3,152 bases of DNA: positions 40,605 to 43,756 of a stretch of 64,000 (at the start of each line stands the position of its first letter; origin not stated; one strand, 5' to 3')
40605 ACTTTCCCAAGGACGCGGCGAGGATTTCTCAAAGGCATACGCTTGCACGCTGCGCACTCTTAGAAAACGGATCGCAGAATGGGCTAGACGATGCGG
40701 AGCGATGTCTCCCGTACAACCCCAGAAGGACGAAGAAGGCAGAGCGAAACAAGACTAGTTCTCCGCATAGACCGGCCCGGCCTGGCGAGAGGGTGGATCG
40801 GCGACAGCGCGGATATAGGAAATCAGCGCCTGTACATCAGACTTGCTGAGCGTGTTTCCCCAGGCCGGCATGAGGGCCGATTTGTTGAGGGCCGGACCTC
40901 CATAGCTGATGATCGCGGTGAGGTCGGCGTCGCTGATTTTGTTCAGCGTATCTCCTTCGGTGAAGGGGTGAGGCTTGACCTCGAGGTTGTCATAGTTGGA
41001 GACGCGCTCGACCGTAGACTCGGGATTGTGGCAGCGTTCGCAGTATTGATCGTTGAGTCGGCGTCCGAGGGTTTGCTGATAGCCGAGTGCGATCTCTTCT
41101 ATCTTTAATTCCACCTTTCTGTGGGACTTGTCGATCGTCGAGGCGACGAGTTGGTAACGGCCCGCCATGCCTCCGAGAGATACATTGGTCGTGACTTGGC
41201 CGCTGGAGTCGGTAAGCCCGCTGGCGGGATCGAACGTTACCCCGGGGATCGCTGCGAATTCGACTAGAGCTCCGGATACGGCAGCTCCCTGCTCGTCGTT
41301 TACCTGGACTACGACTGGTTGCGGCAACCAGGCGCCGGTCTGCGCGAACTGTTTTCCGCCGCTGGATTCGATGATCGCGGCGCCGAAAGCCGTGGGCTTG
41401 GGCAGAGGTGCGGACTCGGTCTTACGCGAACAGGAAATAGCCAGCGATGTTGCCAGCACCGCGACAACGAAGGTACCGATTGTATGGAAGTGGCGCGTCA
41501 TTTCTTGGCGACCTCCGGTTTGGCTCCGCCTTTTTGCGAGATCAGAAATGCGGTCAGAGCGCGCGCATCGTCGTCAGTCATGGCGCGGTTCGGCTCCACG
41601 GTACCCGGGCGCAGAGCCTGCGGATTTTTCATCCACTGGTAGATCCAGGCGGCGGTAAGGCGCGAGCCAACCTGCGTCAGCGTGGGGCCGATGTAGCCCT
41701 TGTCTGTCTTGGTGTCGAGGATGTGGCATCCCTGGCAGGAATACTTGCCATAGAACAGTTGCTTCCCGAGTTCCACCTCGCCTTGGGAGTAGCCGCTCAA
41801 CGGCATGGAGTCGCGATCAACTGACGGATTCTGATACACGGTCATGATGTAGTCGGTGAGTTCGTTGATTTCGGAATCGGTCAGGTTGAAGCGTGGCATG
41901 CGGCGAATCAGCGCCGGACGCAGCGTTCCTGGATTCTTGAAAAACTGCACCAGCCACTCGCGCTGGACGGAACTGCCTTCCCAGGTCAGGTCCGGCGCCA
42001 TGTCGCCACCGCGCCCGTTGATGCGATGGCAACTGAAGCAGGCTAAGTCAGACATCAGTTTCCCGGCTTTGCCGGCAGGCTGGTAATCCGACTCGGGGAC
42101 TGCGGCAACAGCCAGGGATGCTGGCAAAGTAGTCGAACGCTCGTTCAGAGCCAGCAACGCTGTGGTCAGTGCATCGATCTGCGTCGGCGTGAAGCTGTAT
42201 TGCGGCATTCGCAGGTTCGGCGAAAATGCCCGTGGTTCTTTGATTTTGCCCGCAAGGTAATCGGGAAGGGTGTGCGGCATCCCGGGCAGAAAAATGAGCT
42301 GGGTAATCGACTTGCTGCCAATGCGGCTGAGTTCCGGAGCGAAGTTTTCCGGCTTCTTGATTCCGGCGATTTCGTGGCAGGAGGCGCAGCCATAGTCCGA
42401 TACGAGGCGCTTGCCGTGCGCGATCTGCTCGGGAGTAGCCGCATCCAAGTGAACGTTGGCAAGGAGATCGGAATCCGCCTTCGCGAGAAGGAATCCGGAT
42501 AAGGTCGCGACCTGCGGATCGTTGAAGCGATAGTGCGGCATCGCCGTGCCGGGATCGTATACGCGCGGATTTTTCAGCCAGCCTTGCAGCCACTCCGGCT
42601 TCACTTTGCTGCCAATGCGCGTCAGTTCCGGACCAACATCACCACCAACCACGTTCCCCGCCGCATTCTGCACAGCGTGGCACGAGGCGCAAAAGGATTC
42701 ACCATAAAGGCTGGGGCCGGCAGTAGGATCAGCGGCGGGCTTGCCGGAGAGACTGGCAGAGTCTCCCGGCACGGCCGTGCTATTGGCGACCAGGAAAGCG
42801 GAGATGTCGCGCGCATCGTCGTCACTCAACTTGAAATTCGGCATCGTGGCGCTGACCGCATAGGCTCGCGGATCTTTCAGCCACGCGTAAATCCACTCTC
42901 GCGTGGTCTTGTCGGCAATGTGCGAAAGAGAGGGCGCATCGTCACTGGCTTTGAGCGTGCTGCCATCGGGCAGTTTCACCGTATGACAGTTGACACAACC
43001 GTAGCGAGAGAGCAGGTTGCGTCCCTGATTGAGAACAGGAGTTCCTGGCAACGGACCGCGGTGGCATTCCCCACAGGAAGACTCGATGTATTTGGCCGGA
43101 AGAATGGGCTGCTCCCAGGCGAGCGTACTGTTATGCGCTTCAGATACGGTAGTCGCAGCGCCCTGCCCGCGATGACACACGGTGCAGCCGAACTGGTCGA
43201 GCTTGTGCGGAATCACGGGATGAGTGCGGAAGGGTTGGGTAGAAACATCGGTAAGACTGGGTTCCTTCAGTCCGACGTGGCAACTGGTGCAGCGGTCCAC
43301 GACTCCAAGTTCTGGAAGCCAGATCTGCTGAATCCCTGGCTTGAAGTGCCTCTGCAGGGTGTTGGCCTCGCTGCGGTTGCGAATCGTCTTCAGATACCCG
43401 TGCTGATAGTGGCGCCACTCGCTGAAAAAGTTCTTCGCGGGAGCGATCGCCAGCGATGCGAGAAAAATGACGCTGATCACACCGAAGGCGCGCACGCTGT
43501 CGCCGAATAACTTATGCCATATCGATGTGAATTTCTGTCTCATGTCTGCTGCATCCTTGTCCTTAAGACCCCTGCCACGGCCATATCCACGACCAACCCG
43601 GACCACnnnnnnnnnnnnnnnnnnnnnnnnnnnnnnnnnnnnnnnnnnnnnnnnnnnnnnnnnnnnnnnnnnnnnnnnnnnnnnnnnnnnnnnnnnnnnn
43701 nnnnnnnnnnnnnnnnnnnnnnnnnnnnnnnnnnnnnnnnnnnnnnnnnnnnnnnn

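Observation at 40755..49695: Eight-gene operon joins a Cyc2-like cytochrome-porin and a cupredoxin to a Rieske/cytochrome b complex carrying its own NAD(P)H-type Fe-S flavoprotein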

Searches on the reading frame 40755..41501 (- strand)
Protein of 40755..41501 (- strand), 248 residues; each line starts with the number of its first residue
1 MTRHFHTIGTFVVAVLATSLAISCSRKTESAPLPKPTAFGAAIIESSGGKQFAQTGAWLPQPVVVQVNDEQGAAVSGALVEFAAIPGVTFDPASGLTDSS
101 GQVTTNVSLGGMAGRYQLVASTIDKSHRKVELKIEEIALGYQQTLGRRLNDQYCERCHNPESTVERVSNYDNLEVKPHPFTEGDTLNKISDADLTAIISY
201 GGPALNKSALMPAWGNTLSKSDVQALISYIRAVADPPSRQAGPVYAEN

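Call 3: search_protein_families(library=pfam, proteins=[window:40755-41501:-], max_evalue=0.01)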
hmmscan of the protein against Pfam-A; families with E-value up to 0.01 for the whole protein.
window:40755-41501:- (248 aa): 3 families
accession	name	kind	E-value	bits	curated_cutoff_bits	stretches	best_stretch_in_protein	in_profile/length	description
PF13442.11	Cytochrome_CBB3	-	1.3e-07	32.2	27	1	145-230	5-68/68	Cytochrome C oxidase, cbb3-type, subunit III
PF02369.22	Big_1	-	8.5e-07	29.4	34.9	1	63-130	21-88/93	Bacterial Ig-like domain (group 1)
PF00034.26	Cytochrom_C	-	0.007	18.1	21.3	0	146-232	4-88/90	Cytochrome c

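Call 7: search_protein_families(library=ncbifam, proteins=[window:40755-41501:-], max_evalue=0.01)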
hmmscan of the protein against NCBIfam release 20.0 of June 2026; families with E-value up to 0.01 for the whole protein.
window:40755-41501:- (248 aa): 2 families
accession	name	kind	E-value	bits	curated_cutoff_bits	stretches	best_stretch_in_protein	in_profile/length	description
TIGR00782.1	ccoP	equivalog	0.00017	21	179.95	1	130-234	89-193/285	cytochrome-c oxidase, cbb3-type subunit III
NF011054.0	PRK14486.1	equivalog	0.00035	20.2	447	1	144-233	216-290/294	putative bifunctional cbb3-type cytochrome c oxidase subunit II/cytochrome c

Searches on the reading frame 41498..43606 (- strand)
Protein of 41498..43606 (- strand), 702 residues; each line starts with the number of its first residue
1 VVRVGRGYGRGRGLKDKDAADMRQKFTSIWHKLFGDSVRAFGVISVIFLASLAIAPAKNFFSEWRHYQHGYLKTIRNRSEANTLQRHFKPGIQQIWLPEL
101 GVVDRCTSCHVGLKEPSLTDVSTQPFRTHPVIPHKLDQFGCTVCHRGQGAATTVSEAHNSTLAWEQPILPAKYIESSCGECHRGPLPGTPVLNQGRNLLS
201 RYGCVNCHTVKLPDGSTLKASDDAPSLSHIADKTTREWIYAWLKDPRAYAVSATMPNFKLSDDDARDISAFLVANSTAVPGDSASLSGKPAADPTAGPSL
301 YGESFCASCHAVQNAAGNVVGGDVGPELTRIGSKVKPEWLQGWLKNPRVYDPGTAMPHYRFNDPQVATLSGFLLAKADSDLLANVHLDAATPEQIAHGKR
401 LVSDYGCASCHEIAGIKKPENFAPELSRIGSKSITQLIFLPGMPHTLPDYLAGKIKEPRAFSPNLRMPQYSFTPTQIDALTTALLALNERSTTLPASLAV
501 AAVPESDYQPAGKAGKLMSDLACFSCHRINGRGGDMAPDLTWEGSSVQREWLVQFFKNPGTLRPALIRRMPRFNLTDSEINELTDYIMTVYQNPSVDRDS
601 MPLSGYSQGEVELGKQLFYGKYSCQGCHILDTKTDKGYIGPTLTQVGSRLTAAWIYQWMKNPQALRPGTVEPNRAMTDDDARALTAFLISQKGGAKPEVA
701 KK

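Call 3: search_protein_families(library=pfam, proteins=[window:41498-43606:-], max_evalue=0.01)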
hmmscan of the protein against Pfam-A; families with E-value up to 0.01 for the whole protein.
window:41498-43606:- (702 aa): 7 families
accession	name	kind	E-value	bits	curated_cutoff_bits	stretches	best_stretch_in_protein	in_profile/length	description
PF00034.26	Cytochrom_C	-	8.7e-40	136.4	21.3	5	515-590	4-89/90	Cytochrome c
PF13442.11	Cytochrome_CBB3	-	3.5e-30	104.6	27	4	522-587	13-68/68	Cytochrome C oxidase, cbb3-type, subunit III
PF02433.20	FixO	-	1.6e-20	74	29.6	2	324-361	102-139/219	Cytochrome C oxidase, mono-heme subunit/FixO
PF14522.11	Cytochrome_C7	-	1.4e-09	38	24.8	0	137-183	12-67/67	Cytochrome c7 and related cytochrome c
PF14537.11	Cytochrom_c3_2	-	4.2e-07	30.8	25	0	104-150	27-69/79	Cytochrome c3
PF22113.1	Mtrc-MtrF_II-IV_dom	-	3.5e-06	27.1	30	0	103-159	120-176/176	Outer membrane cytochrome MtrC/MtrF-like, domains II/IV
PF13435.11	Cytochrome_C554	-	0.0068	17.8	20.8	0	98-145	43-83/84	Cytochrome c554 and c-prime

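Call 7: search_protein_families(library=ncbifam, proteins=[window:41498-43606:-], max_evalue=0.01)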
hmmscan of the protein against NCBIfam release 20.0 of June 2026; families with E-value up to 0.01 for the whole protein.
window:41498-43606:- (702 aa): 19 families
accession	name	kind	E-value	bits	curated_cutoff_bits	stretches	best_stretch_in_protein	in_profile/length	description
TIGR04485.1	thiosulf_SoxX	equivalog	6.8e-42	142.1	61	5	305-363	4-61/78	sulfur oxidation c-type cytochrome SoxX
NF040971.1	cytc_ExtS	equivalog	5.1e-29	101.3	100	2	133-369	34-258/262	selenite/tellurite reduction operon c-type cytochrome lipoprotein ExtS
NF045774.1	cytochro_C551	exception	1.7e-22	79.5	118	2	621-692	47-110/110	cytochrome c551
NF050122.1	bc1_QcrC_actin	exception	1.7e-21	76.7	200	3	480-692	11-212/253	cytochrome bc1 complex diheme cytochrome c subunit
TIGR02603.1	CxxCH_TIGR02603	domain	2.7e-20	72.8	68.15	2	513-558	4-49/134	putative heme-binding domain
NF011055.0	PRK14487.1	subfamily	4.3e-20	72.1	218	2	324-363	108-147/212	cbb3-type cytochrome c oxidase subunit II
NF045773.1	cytochro_C550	exception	1.7e-18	66.7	125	0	621-674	57-107/118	cytochrome c550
TIGR00781.1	ccoO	equivalog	2.6e-17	63.3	200.65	2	619-673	80-136/232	cytochrome-c oxidase, cbb3-type subunit II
NF011054.0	PRK14486.1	equivalog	2.1e-16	60.3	447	1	618-679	80-143/294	putative bifunctional cbb3-type cytochrome c oxidase subunit II/cytochrome c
NF011053.0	PRK14485.1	subfamily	2.3e-13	49.3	1080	1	619-675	569-627/716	putative bifunctional cbb3-type cytochrome c oxidase subunit I/II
TIGR00782.1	ccoP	equivalog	3.9e-11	42.8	179.95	1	509-645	104-235/285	cytochrome-c oxidase, cbb3-type subunit III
TIGR04494.1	c550_PedF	equivalog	8.9e-07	28.9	122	0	515-574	54-112/133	cytochrome c-550 PedF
NF041028.1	decahem_GSU2203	exception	1.1e-06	28.1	325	0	103-216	36-140/317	GSU2203 family decaheme c-type cytochrome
TIGR03508.1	decahem_SO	subfamily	5.3e-06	26.1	192.2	1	104-212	3-105/258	DmsE family decaheme c-type cytochrome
NF052248.1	SorU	equivalog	6.5e-06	26.3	100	0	614-646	1-35/72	SorU family sulfite dehydrogenase c-type cytochrome subunit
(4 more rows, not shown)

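Call 86: search_solved_structures(query=window:41498-43543:-, max_evalue=0.001)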
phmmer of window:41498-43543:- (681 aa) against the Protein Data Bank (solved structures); distinct sequences matched with E-value up to 0.001: 10.
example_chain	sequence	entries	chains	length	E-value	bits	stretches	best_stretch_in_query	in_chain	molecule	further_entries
6btm_A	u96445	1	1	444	2.2e-05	26.3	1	557-665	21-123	Alternative Complex III subunit A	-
3mk7_B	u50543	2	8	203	4.2e-05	25.4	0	303-341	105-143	Cytochrome c oxidase, cbb3-type, subunit O | Cbb3-type cytochrome c oxidase subunit II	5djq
4xyd_B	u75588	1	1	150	7.3e-05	24.6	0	363-408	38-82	NorC-like protein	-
9g6b_B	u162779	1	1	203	9.3e-05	24.2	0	303-341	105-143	Cbb3-type cytochrome c oxidase subunit II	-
6hwh_M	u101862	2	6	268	0.00017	23.4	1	472-667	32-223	Cytochrome bc1 complex cytochrome c subunit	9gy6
6xkw_o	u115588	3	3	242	0.00018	23.3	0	598-653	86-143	Cytochrome c oxidase, Cbb3-type, subunit II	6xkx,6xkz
7q21_C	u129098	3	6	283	0.00019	23.2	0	458-525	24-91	Cytochrome bc1 complex cytochrome c subunit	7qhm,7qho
8ovc_O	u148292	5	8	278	0.00019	23.2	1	472-667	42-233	Cytochrome bc1 complex cytochrome c subunit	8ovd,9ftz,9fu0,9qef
6adq_C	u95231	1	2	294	0.00022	23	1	472-667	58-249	Cytochrome bc1 complex cytochrome c subunit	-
9g83_u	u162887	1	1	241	0.00041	22.1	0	303-366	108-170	Cytochrome c oxidase, cbb3-type, subunit II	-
